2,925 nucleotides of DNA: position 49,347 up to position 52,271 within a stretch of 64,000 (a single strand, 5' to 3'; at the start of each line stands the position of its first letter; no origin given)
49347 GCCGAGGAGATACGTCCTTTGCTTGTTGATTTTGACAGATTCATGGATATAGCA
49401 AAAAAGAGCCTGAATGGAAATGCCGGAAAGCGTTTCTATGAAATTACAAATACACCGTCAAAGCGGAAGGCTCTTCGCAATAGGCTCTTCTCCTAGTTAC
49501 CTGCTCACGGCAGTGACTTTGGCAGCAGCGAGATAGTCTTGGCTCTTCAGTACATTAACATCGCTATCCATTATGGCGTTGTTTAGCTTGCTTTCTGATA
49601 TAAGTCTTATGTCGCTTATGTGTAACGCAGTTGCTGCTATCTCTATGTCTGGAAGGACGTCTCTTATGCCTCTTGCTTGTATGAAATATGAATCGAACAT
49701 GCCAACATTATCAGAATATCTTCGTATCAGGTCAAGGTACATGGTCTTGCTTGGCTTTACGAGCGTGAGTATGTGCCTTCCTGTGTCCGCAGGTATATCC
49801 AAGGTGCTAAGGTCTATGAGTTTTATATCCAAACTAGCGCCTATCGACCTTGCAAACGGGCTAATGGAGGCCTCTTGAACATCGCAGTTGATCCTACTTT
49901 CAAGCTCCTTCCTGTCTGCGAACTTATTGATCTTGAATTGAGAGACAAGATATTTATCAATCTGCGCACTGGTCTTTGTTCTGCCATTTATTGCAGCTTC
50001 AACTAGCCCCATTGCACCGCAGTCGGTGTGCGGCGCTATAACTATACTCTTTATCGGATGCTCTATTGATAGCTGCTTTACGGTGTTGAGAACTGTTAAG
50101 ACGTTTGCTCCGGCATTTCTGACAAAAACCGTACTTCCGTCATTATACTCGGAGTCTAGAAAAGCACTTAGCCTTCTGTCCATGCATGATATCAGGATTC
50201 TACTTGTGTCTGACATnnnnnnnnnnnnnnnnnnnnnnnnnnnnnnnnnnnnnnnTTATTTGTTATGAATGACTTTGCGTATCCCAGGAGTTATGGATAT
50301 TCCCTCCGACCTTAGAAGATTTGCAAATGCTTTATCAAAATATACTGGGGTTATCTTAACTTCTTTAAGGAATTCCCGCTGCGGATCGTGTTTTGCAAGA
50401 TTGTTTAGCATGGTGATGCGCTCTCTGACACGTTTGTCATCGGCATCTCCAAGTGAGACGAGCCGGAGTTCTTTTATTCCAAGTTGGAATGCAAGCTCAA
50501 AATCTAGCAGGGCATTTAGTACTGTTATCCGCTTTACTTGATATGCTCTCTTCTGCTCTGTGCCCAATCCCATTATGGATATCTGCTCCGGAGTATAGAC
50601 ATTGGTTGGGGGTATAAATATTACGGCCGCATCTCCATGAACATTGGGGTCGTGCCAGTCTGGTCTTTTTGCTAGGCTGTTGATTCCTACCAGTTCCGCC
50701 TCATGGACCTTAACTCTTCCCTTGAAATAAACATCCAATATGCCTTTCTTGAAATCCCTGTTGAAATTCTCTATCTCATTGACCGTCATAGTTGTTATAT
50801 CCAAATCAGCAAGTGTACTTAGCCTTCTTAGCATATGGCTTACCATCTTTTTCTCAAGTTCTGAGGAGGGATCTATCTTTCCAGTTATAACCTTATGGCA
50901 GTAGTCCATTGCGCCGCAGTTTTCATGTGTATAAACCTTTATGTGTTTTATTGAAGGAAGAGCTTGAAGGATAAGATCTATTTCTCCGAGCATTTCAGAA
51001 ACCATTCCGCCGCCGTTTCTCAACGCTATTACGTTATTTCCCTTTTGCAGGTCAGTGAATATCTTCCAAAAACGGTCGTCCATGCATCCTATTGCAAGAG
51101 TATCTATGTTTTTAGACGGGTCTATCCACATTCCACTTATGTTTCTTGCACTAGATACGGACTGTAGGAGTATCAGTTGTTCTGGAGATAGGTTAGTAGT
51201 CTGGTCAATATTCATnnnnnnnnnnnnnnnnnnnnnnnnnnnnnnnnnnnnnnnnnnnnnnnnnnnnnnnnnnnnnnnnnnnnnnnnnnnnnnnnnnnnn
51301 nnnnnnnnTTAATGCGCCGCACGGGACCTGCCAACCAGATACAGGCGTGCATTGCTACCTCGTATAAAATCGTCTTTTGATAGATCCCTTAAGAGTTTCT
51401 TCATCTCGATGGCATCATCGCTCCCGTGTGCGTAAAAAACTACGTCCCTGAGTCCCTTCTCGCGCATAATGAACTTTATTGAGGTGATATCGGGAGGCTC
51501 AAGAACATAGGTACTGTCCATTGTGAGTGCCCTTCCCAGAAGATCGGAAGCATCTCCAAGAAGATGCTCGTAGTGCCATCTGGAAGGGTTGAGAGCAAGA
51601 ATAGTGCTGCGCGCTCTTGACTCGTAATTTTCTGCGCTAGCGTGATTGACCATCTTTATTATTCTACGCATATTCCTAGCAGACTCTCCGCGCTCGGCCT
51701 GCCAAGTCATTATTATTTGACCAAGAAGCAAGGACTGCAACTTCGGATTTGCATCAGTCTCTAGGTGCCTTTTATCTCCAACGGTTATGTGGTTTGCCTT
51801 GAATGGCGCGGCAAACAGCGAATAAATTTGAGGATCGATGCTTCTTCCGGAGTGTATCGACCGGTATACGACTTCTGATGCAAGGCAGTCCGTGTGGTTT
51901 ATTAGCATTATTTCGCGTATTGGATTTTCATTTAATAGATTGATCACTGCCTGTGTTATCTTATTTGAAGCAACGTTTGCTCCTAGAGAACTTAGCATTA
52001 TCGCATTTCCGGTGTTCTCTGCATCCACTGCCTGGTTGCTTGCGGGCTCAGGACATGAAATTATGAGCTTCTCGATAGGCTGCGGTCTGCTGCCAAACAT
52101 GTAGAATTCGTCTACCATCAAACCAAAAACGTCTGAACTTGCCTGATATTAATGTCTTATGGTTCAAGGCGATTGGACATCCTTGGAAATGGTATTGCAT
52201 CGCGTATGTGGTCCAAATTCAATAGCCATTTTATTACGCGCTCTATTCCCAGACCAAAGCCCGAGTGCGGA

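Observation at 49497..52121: Three tandem Cab-type beta-carbonic-anhydrase-like paralogs with added domains, one degenerate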

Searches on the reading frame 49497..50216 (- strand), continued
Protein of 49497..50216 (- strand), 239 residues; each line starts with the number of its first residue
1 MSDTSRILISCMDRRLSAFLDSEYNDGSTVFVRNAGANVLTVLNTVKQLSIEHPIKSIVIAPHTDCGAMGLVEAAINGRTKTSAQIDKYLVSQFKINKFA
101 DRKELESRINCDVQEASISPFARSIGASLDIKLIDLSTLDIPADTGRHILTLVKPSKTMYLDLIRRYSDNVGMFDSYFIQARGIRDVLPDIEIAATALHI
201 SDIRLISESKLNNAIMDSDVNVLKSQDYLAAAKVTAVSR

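Call 44: find_related_loci(query=A2, collection=genome_contigs, flank=5000)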
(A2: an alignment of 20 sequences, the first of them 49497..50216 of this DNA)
Query A2 (239 aa) in genome_contigs; peptide patterns used: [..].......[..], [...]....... (x = any residue, [..] = any of these).
66 stretches matched a pattern; 44 encode a relative of the query (tblastn E <= 1e-3); 44 distinct loci.
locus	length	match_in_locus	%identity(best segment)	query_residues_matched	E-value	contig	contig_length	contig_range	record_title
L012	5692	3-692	96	10-239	7e-149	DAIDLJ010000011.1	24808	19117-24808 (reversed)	MAG TPA_asm: Candidatus Micrarchaeota archaeon isolate clean425 NODE_11_length_24808_cov_2.861550, whole genome shotgun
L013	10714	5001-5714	50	1-237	1e-80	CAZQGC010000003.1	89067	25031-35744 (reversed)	MAG TPA_asm: Candidatus Micrarchaeota archaeon isolate SRP271791_co2_21 genome assembly, contig: NODE_7_length_89067_cov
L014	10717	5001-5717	48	1-238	2e-71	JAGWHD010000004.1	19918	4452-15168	MAG: Candidatus Micrarchaeota archaeon isolate REEA68 REEA68_4_length_19918_cov_7.399829, whole genome shotgun sequence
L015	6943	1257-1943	48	5-235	2e-67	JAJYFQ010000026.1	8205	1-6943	MAG: Candidatus Micrarchaeota archaeon isolate DBS1-2.bin49 NODE_13214_length_8205_cov_1.039366, whole genome shotgun se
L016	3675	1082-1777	45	3-238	1e-66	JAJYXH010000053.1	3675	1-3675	MAG: Candidatus Micrarchaeota archaeon isolate FK3.bin34 NODE_46094_length_3675_cov_4.837091, whole genome shotgun seque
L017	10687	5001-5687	40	6-237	1e-48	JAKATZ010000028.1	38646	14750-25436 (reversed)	MAG: Candidatus Micrarchaeota archaeon isolate YP3.bin123 NODE_1285_length_38646_cov_2.43784, whole genome shotgun seque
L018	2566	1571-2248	41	6-237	1e-47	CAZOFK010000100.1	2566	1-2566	MAG TPA_asm: Candidatus Micrarchaeota archaeon isolate SRP271791_co2_39 genome assembly, contig: NODE_15059_length_2566_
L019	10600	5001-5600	39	1-207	7e-41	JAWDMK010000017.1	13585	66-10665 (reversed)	MAG: Candidatus Micrarchaeota archaeon isolate F8S.bin.15 NODE_415_length_13585_cov_3.00928, whole genome shotgun sequen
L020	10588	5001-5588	38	6-207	3e-39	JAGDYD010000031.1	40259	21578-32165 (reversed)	MAG: Candidatus Micrarchaeota archaeon isolate KMA_Bin02 NODE_292_length_40259_cov_3.386230, whole genome shotgun sequen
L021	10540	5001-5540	42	6-194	6e-39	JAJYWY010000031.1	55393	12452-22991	MAG: Candidatus Micrarchaeota archaeon isolate FK3.bin165 NODE_1021_length_55393_cov_4.075797, whole genome shotgun sequ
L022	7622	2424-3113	34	3-237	6e-39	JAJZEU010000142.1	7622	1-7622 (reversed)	MAG: Candidatus Micrarchaeota archaeon isolate LL2.bin4 NODE_14803_length_7622_cov_1.0998, whole genome shotgun sequence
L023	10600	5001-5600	40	1-207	1e-43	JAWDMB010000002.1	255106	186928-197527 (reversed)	MAG: Candidatus Micrarchaeota archaeon isolate DS.bin.6 NODE_2_length_255106_cov_5.77523, whole genome shotgun sequence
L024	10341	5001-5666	36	7-237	6e-38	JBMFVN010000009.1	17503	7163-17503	MAG: Candidatus Micrarchaeia archaeon isolate KM4348-30 NODE_887_length_17503_cov_6.187987, whole genome shotgun sequenc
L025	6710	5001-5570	41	7-203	6e-38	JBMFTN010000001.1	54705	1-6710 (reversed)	MAG: Candidatus Micrarchaeia archaeon isolate KM4347-14 NODE_105_length_54705_cov_48.967484, whole genome shotgun sequen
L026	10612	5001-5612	34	6-207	5e-37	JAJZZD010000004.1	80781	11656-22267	MAG: Candidatus Micrarchaeota archaeon isolate TL1-5.bin98 NODE_228_length_80781_cov_2.011122, whole genome shotgun sequ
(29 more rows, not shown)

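Call 85: search_solved_structures(query=A2, max_evalue=1)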
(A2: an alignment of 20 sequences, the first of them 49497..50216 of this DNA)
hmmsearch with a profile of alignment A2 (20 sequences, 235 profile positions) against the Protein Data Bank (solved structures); distinct sequences matched with E-value up to 1: 23.
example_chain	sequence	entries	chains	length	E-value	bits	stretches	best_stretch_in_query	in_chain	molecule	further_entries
3las_A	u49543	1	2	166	8.7e-09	38.4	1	7-81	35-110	Putative carbonic anhydrase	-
5ztp_A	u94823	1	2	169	8.9e-09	38.4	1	7-79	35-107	carbonic anhydrase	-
1g5c_A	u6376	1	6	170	2.4e-08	37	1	6-101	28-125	BETA-CARBONIC ANHYDRASE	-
1ylk_A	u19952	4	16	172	2.5e-08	36.9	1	7-73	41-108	Hypothetical protein Rv1284/MT1322 | Beta-carbonic anhydrase 1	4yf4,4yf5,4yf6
6jqd_A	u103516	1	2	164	2.8e-08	36.8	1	7-84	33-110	Carbonic anhydrase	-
6jqc_A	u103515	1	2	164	4e-08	36.3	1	7-84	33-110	Carbonic anhydrase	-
3vqj_A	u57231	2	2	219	1.4e-07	34.5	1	7-96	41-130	Carbonyl sulfide hydrolase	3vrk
3ten_A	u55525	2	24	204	4.9e-05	26.2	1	7-69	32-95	CS2 hydrolase | Carbon disulfide hydrolase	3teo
5swc_A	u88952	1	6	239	0.00076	22.3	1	6-70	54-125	Carbonic anhydrase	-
6y04_A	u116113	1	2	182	0.00086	22.1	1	7-95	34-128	Carbonic anhydrase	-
2a5v_A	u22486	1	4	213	0.001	21.9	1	5-84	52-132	CARBONIC ANHYDRASE (CARBONATE DEHYDRATASE) (CARBONIC DEHYDRATASE)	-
1ym3_A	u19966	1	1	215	0.001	21.8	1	5-84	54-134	CARBONIC ANHYDRASE (CARBONATE DEHYDRATASE) (CARBONIC DEHYDRATASE)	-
3ucj_A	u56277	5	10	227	0.0071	19.1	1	5-69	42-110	Carbonic anhydrase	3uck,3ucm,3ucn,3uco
3eyx_A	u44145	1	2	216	0.024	17.4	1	5-69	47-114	Carbonic anhydrase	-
4wam_A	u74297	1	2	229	0.029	17.1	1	5-68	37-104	beta-carbonic anhydrase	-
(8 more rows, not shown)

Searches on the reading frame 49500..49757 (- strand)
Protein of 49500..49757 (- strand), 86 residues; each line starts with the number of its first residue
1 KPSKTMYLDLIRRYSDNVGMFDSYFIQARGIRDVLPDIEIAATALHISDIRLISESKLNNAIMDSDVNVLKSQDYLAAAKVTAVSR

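Call 66: predict_structure(alignment_id=A5)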
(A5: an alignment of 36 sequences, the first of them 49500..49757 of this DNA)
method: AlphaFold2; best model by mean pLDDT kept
length: 86 residues; sequences in the alignment: 36
mean_pLDDT: 89.7   pTM: 0.77
mean pLDDT of the five models: 89.7, 89.1, 88.3, 87.9, 87.2
residues with pLDDT >= 90: 49; 70-90: 36; 50-70: 1; < 50: 0
segments of 3 or more residues with pLDDT < 50: none
pLDDT, mean of each block of 10 residues (from residue 1): 88 80 89 95 94 87 91 95 87
secondary structure, 60 per line:
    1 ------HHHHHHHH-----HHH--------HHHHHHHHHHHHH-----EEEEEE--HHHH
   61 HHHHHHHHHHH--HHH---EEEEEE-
elements in order: H7-14 H31-43 E49-54 H57-71 E80-85

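Call 68: search_protein_representatives(alignment_id=A5)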
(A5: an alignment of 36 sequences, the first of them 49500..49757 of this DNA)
Query: 36 sequences, 84 profile positions. Proteins with E-value up to 0.001 (for the whole library): 89; up to 1e-10: 34; up to 1e-30: 0. The best 89 are listed.
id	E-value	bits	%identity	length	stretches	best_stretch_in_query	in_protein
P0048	8.6e-25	102.9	-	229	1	2-83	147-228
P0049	2.7e-21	91.7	-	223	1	1-83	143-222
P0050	8.2e-21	90.1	-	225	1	2-84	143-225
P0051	2.1e-20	88.8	-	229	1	1-83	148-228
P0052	5.3e-20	87.5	-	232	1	3-84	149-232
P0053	5.5e-20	87.5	-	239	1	1-83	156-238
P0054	6.3e-19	84.1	-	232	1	2-79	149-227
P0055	8.2e-19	83.7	-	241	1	1-82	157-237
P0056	1.5e-18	82.9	-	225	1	2-81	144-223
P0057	2.5e-18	82.2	-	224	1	2-84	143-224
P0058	1.1e-17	80.1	-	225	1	3-83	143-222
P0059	1.3e-17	79.9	-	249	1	2-83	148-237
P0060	4.4e-17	78.2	-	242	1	1-80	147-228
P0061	2.0e-16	76.1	-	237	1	1-81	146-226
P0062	2.9e-16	75.5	-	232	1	1-83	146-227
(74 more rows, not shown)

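Call 69: fold_search(model_id=the predicted structure, library=pdb)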
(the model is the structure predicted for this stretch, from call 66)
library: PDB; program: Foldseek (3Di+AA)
matches with E <= 10: 683; with E <= 0.001: 0
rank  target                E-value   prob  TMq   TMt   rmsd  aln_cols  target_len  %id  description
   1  4q2t_B                4.7e-01  0.54  0.48  0.09   9.2        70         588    8  Crystal structure of Arginyl-tRNA synthetase complexed with L-arginine (released 2014-07-23)
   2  1cr0                  4.7e-01  0.47  0.43  0.18   4.2        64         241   17  CRYSTAL STRUCTURE OF THE HELICASE DOMAIN OF THE GENE4 PROTEIN OF BACTERIOPHAGE T7 (released 1999-11-10)
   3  1cr1                  5.4e-01  0.60  0.47  0.19   3.8        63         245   14  CRYSTAL STRUCTURE OF THE HELICASE DOMAIN OF THE GENE 4 PROTEIN OF BACTERIOPHAGE T7: COMPLEX WITH DTTP (released 1999-11-10)
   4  4q2x_A                5.7e-01  0.51  0.48  0.09   9.3        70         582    8  Crystal structure of Arginyl-tRNA synthetase complexed with L-canavanine (released 2014-07-23)
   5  4q2x_B                6.1e-01  0.47  0.48  0.09   9.2        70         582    8  Crystal structure of Arginyl-tRNA synthetase complexed with L-canavanine (released 2014-07-23)
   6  3blx_A                6.6e-01  0.60  0.50  0.15   4.3        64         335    5  Yeast Isocitrate Dehydrogenase (Apo Form) (released 2008-02-05)
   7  3blv_C                6.6e-01  0.54  0.50  0.15   6.7        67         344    4  Yeast Isocitrate Dehydrogenase with Citrate Bound in the Regulatory Subunits (released 2008-02-05)
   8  4q2t_A                6.6e-01  0.47  0.48  0.09   9.2        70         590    8  Crystal structure of Arginyl-tRNA synthetase complexed with L-arginine (released 2014-07-23)
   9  3f6m                  6.6e-01  0.11  0.31  0.21   9.2        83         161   14  Crystal Structure of 2-C-methyl-D-erythritol 2,4-cyclodiphosphate synthase IspF from Yersinia pestis (released 2008-11-25)
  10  3blw_O                7.5e-01  0.51  0.50  0.15   6.7        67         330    4  Yeast Isocitrate Dehydrogenase with Citrate and AMP Bound in the Regulatory Subunits (released 2008-02-05)
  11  6fai_M                7.5e-01  0.15  0.30  0.23   5.3        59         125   19  Structure of a eukaryotic cytoplasmic pre-40S ribosomal subunit (released 2018-02-28)
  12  6ql9_A                8.0e-01  0.10  0.29  0.03   8.6        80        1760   10  Structure of Fatty acid synthase complex from Saccharomyces cerevisiae at 2.9 Angstrom (released 2020-03-18)
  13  3blx_G                8.6e-01  0.54  0.50  0.15   4.3        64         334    5  Yeast Isocitrate Dehydrogenase (Apo Form) (released 2008-02-05)
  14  3blw_K                8.6e-01  0.47  0.50  0.15   6.7        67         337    4  Yeast Isocitrate Dehydrogenase with Citrate and AMP Bound in the Regulatory Subunits (released 2008-02-05)
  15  3blw_C                8.6e-01  0.47  0.50  0.15   6.7        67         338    4  Yeast Isocitrate Dehydrogenase with Citrate and AMP Bound in the Regulatory Subunits (released 2008-02-05)
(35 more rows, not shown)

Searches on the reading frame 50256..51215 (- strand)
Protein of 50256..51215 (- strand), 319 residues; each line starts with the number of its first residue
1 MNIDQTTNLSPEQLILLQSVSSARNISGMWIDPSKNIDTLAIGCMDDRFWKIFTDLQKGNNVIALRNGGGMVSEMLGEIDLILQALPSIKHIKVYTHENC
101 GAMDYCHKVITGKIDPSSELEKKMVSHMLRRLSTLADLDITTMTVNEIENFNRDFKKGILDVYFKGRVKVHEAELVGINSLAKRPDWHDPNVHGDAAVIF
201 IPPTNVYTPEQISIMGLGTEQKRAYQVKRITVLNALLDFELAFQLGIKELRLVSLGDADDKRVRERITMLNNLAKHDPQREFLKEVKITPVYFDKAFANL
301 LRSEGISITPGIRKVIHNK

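Call 3: search_protein_families(library=pfam, proteins=[window:50256-51215:-], max_evalue=10)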
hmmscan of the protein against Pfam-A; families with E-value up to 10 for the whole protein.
window:50256-51215:- (319 aa): 1 family
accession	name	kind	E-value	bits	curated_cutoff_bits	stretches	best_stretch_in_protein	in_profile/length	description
PF00484.24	Pro_CA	-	7.4e-06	26.7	25.7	1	40-136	2-95/156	Carbonic anhydrase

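Call 4: search_protein_families(library=ncbifam, proteins=[window:50256-51215:-], max_evalue=10)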
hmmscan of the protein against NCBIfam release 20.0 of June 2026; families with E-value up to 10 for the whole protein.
window:50256-51215:- (319 aa): 0 families

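Call 10: search_solved_structures(query=window:50256-51215:-, max_evalue=10, show_alignments=1)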
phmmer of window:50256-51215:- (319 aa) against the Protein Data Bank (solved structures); distinct sequences matched with E-value up to 10: 13.
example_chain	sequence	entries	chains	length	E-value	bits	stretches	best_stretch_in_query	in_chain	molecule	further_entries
8fje_A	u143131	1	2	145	0.0038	19.7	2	116-150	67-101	E8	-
6jqd_A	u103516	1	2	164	0.0064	19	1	40-115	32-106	Carbonic anhydrase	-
6jqc_A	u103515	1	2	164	0.0077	18.7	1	40-115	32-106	Carbonic anhydrase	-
5ztp_A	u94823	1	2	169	0.011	18.2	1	31-113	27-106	carbonic anhydrase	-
9quc_A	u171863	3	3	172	0.11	14.9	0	46-85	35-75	TFD-EH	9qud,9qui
9qul_A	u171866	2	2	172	0.11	14.9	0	46-85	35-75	TFD-EH T87E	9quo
6wxp_A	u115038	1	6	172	0.17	14.3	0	46-85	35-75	TFD-EE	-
6zv9_A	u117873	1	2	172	0.18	14.2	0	46-85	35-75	TFD-EE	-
3vqj_A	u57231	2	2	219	0.29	13.5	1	31-122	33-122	Carbonyl sulfide hydrolase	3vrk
6wxo_A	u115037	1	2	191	0.35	13.3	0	48-85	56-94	TFD-HE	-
7zoh_A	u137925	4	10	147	0.63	12.4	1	47-78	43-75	Glycoside hydrolase family 18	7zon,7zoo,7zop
7zoi_A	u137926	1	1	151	0.8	12.1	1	43-78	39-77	Glycoside hydrolase family 18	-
3ucj_A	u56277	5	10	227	2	10.8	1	38-103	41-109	Carbonic anhydrase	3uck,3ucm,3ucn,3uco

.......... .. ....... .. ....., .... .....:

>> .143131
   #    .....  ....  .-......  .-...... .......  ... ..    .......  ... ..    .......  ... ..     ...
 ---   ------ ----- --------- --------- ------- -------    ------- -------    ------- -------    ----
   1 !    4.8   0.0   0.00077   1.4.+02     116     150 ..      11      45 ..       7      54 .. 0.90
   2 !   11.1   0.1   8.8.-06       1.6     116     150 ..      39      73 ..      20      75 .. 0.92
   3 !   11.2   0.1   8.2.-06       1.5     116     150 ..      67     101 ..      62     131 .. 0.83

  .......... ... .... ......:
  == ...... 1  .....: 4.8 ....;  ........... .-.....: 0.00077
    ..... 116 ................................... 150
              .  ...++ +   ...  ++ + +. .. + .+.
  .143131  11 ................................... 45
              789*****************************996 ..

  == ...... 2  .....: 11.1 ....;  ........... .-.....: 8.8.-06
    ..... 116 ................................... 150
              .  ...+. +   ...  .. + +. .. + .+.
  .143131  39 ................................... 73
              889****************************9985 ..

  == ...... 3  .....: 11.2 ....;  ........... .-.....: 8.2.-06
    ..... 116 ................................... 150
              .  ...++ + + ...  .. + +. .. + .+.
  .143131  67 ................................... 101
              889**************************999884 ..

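Call 15: find_homologous_proteins(query=window:50256-51215:-, max_evalue=0.001)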
Query window:50256-51215:- (319 aa): 3 proteins with E <= 0.001 among 1178 candidates.
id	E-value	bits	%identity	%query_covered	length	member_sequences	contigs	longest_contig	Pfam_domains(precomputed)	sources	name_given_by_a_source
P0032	2.8e-205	698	97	100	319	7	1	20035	PF00484.25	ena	-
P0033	2.0e-115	403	57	100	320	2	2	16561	PF00484.25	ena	-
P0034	4.6e-60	221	43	87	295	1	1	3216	-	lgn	-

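Call 73: find_encoding_contigs(protein=P0032, flank=4000, max_places=2)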
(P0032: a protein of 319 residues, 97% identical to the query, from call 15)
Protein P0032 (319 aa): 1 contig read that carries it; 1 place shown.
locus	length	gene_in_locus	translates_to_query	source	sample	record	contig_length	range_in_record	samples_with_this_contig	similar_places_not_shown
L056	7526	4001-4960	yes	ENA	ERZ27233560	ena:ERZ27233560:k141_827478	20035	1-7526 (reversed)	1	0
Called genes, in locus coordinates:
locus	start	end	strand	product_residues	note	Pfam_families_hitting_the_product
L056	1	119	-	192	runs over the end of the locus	-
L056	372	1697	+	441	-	PF00561:Abhydrolase_1, PF12146:Hydrolase_4 (weak), PF12697:Abhydrolase_6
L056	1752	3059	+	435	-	PF01336:tRNA_anti-codon, PF00152:tRNA-synt_2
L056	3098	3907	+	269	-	-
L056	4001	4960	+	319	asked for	PF00484:Pro_CA (weak)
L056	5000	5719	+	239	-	PF00484:Pro_CA (weak)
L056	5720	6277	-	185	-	PF00293:NUDIX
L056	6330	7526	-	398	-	?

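Call 87: search_solved_structures(query=A4, max_evalue=1)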
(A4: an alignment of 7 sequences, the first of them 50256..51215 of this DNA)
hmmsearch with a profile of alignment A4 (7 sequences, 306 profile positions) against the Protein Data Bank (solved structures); distinct sequences matched with E-value up to 1: 21.
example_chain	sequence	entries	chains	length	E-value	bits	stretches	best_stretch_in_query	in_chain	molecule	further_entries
6jqd_A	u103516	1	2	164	3.7e-05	26.1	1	38-115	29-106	Carbonic anhydrase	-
6jqc_A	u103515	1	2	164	4.4e-05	25.8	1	38-115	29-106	Carbonic anhydrase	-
5ztp_A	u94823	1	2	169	0.00011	24.5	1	42-115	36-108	carbonic anhydrase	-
3ten_A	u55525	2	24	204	0.00018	23.8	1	42-106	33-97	CS2 hydrolase | Carbon disulfide hydrolase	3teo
1ylk_A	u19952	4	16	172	0.00027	23.2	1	40-117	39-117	Hypothetical protein Rv1284/MT1322 | Beta-carbonic anhydrase 1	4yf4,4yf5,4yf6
3las_A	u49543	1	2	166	0.00048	22.4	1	36-116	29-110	Putative carbonic anhydrase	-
3vqj_A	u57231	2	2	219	0.00092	21.5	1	36-115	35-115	Carbonyl sulfide hydrolase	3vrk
4o1k_A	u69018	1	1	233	0.0038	19.5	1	32-105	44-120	Carbonic anhydrase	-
3ucj_A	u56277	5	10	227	0.006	18.8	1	34-104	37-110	Carbonic anhydrase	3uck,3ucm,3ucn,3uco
2a5v_A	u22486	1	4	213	0.0074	18.5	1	41-110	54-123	CARBONIC ANHYDRASE (CARBONATE DEHYDRATASE) (CARBONIC DEHYDRATASE)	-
1ym3_A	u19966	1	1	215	0.0075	18.5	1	41-110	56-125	CARBONIC ANHYDRASE (CARBONATE DEHYDRATASE) (CARBONIC DEHYDRATASE)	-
6y04_A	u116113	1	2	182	0.035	16.3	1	35-138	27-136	Carbonic anhydrase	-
9quc_A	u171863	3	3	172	0.059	15.6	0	49-84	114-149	TFD-EH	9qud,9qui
9qul_A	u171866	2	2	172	0.059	15.6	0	49-84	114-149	TFD-EH T87E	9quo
6wxp_A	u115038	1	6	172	0.067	15.4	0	49-84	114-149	TFD-EE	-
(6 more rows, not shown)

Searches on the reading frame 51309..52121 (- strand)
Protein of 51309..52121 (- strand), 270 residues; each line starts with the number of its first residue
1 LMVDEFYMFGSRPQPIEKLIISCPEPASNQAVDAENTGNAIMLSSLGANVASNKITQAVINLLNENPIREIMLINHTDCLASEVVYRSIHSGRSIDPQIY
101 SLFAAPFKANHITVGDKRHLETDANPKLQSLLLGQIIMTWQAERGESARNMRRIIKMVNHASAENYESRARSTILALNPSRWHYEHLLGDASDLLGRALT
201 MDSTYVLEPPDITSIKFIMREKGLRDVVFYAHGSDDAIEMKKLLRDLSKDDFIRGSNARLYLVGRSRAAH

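Call 3: search_protein_families(library=pfam, proteins=[window:51309-52121:-], max_evalue=10)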
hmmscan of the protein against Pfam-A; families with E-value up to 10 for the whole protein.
window:51309-52121:- (270 aa): 0 families

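Call 4: search_protein_families(library=ncbifam, proteins=[window:51309-52121:-], max_evalue=10)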
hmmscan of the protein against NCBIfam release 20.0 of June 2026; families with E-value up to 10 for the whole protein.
window:51309-52121:- (270 aa): 1 family
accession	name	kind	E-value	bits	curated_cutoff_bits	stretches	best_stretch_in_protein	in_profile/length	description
NF006998.0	PRK09461.1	equivalog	0.11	11.7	376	1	38-93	234-287/337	asparaginase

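Call 11: search_solved_structures(query=window:51309-52121:-, max_evalue=10, show_alignments=1)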
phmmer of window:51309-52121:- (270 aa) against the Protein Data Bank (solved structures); distinct sequences matched with E-value up to 10: 0.

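Call 16: find_homologous_proteins(query=window:51309-52121:-, max_evalue=0.001)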
Query window:51309-52121:- (270 aa): 5 proteins with E <= 0.001 among 831 candidates.
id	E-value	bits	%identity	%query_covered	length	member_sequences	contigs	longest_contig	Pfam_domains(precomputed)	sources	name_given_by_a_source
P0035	6.7e-162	555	93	100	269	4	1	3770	-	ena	-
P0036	2.4e-142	491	83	100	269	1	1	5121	-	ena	-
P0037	1.7e-128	446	75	98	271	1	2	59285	-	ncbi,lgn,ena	-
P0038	2.0e-126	439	74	100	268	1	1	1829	-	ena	-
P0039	7.3e-75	270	49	98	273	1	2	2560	-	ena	-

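Call 86: search_solved_structures(query=A3, max_evalue=10)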
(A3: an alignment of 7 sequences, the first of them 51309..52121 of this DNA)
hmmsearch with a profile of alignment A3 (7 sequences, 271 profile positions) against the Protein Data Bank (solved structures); distinct sequences matched with E-value up to 10: 20.
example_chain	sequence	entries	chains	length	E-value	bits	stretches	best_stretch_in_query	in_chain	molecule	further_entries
4v91_O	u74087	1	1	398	0.14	14.9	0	116-196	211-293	UL13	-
4ekc_A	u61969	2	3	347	0.19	14.5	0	210-264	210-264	Guanine nucleotide-binding protein G(q) subunit alpha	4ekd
5yeq_A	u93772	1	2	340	0.35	13.6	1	120-184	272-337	Ketol-acid reductoisomerase (NADP(+))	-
1ylk_A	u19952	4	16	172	0.69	12.6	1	19-96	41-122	Hypothetical protein Rv1284/MT1322 | Beta-carbonic anhydrase 1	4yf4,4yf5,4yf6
5do9_A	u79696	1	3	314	0.77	12.5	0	210-264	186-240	Guanine nucleotide-binding protein G(q) subunit alpha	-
7sq2_A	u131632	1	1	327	0.83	12.4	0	210-264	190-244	Guanine nucleotide-binding protein G(q) subunit alpha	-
7xow_A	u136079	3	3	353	0.92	12.2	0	210-264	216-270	Guanine nucleotide-binding protein G(q) subunit alpha | Guanine nucleotide-binding protein G(q)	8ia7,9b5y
7ezm_A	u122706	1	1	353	0.93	12.2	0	210-264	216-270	fusion protein of Guanine nucleotide-binding protein G(i) subunit alpha-1 and Guanine nucl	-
7f8w_A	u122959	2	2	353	0.94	12.2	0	210-264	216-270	Guanine nucleotide-binding protein G(q) subunit alpha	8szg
24xb_E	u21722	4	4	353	0.96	12.2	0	210-264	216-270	Guanine nucleotide-binding protein G(q) subunit alpha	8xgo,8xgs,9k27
9vaw_A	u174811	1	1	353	0.97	12.2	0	210-264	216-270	Guanine nucleotide-binding protein G(q) subunit alpha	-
2bcj_Q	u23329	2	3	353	0.97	12.2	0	210-264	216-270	Guanine nucleotide-binding protein G(i) subunit alpha-1, Guanine nucleotide-binding protei | Guanine nucleotide-binding protein G(i) subunit alpha-1,Guanine nuc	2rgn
6vu5_B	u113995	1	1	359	0.97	12.2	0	210-264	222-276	Guanine nucleotide-binding protein G(q) subunit alpha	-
8jpb_Q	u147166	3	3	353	0.97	12.2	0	210-264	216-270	Guanine nucleotide-binding protein G(q) subunit alpha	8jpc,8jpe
8iys_A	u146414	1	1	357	0.97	12.2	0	210-264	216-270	Guanine nucleotide-binding protein G(q) subunit alpha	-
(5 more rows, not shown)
